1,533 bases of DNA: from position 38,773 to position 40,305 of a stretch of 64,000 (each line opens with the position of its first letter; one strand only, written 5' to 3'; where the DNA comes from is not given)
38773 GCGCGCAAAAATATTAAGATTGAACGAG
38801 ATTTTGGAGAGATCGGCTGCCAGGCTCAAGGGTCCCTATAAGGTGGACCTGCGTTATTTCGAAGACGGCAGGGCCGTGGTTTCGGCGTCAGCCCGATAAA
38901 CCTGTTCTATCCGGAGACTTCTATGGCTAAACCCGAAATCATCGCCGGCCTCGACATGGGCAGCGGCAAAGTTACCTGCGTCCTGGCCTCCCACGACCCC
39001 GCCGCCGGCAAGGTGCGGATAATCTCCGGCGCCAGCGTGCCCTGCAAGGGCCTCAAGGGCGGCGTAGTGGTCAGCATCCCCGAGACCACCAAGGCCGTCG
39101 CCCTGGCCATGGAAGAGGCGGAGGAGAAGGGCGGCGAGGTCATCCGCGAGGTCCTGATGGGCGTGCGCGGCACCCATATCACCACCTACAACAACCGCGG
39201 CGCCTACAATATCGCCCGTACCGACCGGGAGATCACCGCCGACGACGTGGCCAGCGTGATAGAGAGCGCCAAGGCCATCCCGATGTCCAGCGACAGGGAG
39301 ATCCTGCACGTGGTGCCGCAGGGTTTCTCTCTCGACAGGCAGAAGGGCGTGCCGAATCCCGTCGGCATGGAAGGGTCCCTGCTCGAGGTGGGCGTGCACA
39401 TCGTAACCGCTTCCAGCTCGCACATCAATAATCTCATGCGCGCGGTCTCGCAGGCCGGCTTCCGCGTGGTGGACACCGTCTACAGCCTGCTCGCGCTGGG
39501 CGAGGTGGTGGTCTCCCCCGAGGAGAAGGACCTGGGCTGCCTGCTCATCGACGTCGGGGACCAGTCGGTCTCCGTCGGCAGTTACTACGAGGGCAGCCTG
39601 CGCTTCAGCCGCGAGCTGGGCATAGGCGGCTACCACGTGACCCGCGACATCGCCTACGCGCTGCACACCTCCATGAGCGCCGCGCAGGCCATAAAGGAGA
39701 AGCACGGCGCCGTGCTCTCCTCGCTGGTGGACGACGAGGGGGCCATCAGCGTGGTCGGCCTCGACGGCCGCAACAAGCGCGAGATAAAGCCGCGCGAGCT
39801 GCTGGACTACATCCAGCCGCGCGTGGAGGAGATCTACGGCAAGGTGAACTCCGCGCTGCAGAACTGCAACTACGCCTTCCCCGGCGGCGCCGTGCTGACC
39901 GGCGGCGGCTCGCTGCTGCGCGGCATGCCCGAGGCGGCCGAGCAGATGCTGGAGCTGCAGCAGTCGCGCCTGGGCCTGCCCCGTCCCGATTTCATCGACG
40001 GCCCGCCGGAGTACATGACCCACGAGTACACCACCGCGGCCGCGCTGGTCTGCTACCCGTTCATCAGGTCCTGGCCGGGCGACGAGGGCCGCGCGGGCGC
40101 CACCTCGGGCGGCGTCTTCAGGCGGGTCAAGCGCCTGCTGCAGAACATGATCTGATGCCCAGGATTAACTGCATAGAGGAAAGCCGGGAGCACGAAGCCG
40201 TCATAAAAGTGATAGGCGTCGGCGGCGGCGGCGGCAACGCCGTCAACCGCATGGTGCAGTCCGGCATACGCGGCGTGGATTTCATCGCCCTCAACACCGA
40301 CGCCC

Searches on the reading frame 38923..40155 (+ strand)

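Call 37: search_protein_families(library=pfam, proteins=[window:38923-40155:+], max_evalue=0.001)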
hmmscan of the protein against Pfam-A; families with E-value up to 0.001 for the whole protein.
window:38923-40155:+ (410 aa): 4 families
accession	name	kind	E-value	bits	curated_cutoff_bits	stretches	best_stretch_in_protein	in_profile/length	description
PF14450.12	FtsA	-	4.6e-29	101.8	31.8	1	208-373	2-126/127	Cell division protein FtsA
PF02491.25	SHS2_FTSA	-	1.8e-26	92.8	25.4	1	83-162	1-79/79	SHS2 domain inserted in FTSA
PF06723.19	MreB_Mbl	-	7e-06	25.5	27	1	201-346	142-300/327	MreB/Mbl protein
PF11104.14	PilM_2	-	2.9e-05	23.6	27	1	9-260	1-236/340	Type IV pilus assembly protein PilM;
